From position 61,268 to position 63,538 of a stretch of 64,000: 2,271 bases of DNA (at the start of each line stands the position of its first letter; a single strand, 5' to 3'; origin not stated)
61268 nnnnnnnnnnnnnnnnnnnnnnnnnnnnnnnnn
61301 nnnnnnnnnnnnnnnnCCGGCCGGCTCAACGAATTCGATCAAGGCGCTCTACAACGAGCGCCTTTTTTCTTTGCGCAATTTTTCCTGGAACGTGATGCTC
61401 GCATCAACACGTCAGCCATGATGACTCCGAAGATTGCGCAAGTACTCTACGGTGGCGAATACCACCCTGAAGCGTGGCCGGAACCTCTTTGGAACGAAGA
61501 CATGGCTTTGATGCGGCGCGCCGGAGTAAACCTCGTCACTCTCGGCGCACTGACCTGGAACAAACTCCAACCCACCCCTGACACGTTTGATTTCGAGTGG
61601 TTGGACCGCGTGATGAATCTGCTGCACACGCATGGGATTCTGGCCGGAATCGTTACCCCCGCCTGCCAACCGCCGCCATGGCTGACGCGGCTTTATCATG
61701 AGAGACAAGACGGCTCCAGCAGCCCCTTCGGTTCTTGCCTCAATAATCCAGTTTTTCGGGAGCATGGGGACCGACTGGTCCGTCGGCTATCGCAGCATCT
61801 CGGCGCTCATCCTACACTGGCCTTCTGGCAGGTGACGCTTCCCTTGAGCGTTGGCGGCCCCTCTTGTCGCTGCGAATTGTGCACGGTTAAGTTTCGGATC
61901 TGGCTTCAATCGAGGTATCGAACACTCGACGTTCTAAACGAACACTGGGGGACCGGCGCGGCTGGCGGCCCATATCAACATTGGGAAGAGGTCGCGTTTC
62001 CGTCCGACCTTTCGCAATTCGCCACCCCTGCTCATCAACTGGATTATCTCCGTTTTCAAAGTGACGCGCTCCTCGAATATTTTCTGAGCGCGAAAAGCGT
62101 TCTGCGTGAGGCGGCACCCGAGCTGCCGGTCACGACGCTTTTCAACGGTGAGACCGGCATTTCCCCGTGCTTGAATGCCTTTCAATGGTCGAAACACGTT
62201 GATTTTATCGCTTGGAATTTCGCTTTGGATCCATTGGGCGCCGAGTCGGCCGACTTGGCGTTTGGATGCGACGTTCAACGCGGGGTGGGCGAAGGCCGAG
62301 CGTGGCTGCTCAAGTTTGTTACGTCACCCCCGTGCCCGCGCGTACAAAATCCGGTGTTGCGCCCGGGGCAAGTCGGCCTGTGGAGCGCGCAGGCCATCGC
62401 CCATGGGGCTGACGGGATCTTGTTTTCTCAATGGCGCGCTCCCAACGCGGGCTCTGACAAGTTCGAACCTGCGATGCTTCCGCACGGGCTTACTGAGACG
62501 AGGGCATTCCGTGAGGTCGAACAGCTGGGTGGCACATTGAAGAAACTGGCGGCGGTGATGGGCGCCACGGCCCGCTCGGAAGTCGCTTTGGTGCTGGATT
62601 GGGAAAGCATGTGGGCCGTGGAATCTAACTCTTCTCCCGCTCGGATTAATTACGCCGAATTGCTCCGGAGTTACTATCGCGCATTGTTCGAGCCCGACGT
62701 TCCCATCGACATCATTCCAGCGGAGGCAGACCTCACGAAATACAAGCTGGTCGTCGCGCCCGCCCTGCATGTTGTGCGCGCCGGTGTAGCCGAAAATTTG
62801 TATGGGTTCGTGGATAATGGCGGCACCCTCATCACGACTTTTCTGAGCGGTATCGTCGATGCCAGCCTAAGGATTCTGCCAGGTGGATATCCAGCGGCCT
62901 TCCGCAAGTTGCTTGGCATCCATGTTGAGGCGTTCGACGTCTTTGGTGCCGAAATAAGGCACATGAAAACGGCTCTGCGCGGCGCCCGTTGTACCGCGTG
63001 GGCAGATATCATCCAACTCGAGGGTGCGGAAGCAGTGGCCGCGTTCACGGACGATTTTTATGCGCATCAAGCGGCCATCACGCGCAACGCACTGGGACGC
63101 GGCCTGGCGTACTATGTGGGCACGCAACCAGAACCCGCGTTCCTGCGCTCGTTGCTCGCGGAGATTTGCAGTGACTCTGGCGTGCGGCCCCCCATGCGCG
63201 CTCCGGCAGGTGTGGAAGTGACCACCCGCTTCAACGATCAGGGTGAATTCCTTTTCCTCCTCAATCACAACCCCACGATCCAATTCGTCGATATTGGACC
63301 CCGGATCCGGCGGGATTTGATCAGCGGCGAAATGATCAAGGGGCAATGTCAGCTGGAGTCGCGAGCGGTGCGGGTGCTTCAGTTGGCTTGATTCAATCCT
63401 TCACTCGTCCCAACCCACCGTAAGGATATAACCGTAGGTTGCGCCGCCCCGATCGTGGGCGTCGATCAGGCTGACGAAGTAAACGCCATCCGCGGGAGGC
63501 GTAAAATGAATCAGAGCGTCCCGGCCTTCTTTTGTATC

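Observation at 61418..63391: GH42-like protein with both catalytic glutamates replaced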

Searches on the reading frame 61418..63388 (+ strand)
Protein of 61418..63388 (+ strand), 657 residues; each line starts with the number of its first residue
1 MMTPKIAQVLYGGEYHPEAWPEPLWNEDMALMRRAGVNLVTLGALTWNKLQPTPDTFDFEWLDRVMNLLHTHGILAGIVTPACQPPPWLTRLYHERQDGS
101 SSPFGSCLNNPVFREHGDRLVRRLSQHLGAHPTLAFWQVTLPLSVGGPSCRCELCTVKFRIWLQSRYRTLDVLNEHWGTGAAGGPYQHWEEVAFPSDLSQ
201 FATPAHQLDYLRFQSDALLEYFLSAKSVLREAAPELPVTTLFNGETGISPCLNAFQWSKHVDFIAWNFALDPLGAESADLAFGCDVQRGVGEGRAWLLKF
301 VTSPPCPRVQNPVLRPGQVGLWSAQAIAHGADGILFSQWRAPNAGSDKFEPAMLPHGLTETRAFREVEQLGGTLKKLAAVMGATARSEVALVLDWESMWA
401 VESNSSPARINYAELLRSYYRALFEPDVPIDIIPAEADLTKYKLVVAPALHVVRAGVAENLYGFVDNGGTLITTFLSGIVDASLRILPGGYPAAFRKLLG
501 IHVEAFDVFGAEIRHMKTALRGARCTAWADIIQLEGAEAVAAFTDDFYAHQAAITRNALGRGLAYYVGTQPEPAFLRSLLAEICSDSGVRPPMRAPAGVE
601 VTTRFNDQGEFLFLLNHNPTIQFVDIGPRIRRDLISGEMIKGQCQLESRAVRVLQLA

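Call 3: search_protein_families(library=pfam, proteins=[window:61418-63388:+], max_evalue=0.01)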
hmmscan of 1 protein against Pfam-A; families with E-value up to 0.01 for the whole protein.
window:61418-63388:+ (657 aa): 4 families
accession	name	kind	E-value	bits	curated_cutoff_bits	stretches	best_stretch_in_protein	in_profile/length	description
PF02449.21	Glyco_hydro_42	-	1.9e-90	304.4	21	1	15-377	2-376/376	Beta-galactosidase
PF08532.16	Glyco_hydro_42M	-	6.9e-61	205.8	25.8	1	388-589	2-206/207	Beta-galactosidase trimerisation domain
PF08533.16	Glyco_hydro_42C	-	1.3e-10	41.3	21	1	598-655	1-57/58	Beta-galactosidase C-terminal domain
PF01301.25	Glyco_hydro_35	-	0.0016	18.5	27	1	8-61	9-61/319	Glycosyl hydrolases family 35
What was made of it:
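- On GH42 (CAZy) / Pfam Glyco_hydro_42: PF02449 at 1.9e-90 and 304 bits against a cut-off of 21, model positions 2-376 of 376 (call 3). PF08532 at 6.9e-61 and PF08533 at 1.3e-10 (call 3).
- Checked: Pfam gives Glyco_hydro_42 (1.9e-90, model positions 2-376 of 376), 42M (6.9e-61) and 42C (1.3e-10) (call 3).
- Full-length GH42 A+B+C by Pfam (call 3).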

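Call 4: search_solved_structures(query=window:61418-63388:+, max_evalue=0.001, show_alignments=3)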
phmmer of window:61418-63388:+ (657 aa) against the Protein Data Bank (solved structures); distinct sequences matched with E-value up to 0.001: 17.
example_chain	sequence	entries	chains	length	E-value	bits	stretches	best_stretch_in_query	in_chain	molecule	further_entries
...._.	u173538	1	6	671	2e-149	502.4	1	6-656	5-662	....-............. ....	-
3tts_A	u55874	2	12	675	6e-132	444.6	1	2-656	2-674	Beta-galactosidase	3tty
4oif_A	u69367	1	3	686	1.5e-105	357.4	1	8-655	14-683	Beta-galactosidase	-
5dfa_A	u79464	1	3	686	1.9e-105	357.1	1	8-655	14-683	Beta-galactosidase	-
5e9a_A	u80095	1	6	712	1.8e-102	347.2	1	2-642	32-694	Beta-galactosidase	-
8ibr_A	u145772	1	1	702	6.5e-92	312.3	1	8-627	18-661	Beta-galactosidase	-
8ibt_A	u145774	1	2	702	7.5e-92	312.1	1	8-627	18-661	Beta-galactosidase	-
8ibs_A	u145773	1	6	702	1e-91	311.6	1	8-627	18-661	Beta-galactosidase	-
4ucf_A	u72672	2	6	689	2.2e-91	310.5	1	8-577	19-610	BETA-GALACTOSIDASE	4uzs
4uni_A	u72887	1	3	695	1.5e-75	258.3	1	8-618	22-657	BETA-GALACTOSIDASE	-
4uoq_A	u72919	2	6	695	1.8e-75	257.9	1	8-618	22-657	BETA-GALACTOSIDASE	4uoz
6lvw_A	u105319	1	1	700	4.2e-72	246.8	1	13-604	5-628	Beta-galactosidase Bga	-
1kwg_A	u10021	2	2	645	1.2e-60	209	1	12-620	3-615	BETA-GALACTOSIDASE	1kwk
6y2k_A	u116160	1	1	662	2e-55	191.7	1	12-620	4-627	beta-galactosidase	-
5xb7_A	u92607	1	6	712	8.4e-55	189.6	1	9-618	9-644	Beta-galactosidase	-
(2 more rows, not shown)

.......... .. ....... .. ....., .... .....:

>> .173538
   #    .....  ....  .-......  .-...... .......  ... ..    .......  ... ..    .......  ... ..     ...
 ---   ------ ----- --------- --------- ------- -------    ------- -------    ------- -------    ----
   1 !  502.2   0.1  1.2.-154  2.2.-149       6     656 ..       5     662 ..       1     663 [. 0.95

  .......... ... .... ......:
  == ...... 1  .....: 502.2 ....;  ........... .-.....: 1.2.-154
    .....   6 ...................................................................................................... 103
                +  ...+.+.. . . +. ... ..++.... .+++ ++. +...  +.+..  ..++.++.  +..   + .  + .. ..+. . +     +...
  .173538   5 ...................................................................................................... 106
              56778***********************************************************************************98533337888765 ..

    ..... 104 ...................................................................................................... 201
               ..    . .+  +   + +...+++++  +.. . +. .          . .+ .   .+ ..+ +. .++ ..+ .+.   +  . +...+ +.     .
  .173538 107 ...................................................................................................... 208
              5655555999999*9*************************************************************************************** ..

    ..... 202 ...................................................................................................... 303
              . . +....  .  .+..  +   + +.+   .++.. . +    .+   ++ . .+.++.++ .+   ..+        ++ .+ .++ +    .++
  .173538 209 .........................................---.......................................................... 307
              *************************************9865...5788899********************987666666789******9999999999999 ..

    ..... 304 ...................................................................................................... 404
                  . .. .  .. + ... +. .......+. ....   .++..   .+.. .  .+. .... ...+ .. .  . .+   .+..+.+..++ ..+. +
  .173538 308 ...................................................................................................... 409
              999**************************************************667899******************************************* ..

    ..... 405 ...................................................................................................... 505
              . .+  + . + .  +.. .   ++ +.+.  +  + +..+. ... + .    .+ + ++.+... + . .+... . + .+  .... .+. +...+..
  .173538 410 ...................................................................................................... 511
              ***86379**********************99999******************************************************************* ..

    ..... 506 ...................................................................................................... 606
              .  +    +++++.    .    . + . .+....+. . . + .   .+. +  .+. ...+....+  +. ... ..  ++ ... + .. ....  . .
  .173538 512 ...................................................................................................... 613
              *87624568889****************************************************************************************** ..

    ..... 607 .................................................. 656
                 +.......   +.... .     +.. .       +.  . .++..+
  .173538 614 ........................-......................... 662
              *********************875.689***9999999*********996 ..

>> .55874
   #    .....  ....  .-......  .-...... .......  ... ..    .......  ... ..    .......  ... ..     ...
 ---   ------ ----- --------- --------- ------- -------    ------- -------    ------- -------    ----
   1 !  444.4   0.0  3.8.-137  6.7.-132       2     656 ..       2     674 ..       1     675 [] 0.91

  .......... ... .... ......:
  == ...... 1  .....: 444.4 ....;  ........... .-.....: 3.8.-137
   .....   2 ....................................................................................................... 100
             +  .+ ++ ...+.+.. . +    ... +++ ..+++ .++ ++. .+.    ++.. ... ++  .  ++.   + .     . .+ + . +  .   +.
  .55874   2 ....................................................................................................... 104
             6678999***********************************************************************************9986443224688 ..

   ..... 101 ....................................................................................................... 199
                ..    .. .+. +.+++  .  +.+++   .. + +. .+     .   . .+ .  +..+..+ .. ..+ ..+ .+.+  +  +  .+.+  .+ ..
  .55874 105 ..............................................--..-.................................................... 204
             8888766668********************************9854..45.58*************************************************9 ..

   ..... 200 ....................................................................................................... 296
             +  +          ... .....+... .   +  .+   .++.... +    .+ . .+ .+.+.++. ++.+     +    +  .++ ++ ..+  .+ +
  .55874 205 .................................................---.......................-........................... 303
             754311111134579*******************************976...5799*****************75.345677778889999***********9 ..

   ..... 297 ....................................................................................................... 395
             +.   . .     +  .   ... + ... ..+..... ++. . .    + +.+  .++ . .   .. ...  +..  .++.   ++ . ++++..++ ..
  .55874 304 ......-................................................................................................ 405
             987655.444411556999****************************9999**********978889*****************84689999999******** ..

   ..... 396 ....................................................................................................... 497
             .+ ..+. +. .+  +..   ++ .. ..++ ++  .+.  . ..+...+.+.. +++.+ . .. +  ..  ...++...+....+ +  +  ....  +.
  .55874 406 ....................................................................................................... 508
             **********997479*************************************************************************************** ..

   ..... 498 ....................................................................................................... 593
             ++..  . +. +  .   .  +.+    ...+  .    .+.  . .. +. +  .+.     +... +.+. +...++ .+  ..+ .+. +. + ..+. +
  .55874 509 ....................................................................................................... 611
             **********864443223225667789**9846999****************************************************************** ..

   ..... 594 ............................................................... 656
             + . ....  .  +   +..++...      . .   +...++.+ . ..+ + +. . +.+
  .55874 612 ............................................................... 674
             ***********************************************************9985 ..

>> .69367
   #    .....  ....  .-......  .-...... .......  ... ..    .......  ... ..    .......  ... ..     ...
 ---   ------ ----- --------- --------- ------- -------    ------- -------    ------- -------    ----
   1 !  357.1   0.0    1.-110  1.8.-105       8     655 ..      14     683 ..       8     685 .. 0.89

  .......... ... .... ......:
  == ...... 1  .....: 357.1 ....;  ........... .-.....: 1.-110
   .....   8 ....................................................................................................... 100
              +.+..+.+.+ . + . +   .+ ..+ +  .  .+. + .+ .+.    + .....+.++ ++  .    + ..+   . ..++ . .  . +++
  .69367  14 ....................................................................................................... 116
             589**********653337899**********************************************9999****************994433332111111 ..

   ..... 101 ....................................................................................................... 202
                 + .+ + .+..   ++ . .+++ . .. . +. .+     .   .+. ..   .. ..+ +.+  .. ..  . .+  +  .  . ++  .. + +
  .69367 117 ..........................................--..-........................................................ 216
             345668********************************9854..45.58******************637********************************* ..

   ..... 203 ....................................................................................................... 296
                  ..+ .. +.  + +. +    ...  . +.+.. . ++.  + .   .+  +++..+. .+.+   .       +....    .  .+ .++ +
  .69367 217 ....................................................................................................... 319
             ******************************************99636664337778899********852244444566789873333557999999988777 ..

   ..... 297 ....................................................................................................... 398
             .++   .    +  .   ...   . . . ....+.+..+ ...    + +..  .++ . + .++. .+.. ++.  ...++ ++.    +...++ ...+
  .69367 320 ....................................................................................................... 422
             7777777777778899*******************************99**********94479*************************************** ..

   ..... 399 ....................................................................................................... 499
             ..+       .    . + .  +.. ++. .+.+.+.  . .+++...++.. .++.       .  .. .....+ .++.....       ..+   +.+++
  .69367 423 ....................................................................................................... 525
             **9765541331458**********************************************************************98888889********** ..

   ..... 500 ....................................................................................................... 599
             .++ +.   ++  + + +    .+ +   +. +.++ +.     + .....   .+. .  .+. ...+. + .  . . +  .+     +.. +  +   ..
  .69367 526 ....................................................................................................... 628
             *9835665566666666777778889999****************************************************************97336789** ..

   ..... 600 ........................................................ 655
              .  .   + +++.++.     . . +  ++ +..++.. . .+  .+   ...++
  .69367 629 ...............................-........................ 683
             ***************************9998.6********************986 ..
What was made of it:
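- Checked: The best solved relatives are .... (2e-149), 3TTS and 4OIF (call 4).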

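Call 5: search_protein_families(library=ncbifam, proteins=[window:61418-63388:+], max_evalue=0.01)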
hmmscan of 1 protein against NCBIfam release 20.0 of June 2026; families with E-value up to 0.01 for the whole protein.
window:61418-63388:+ (657 aa): 0 families
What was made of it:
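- Tried and rejected: No match (call 5).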
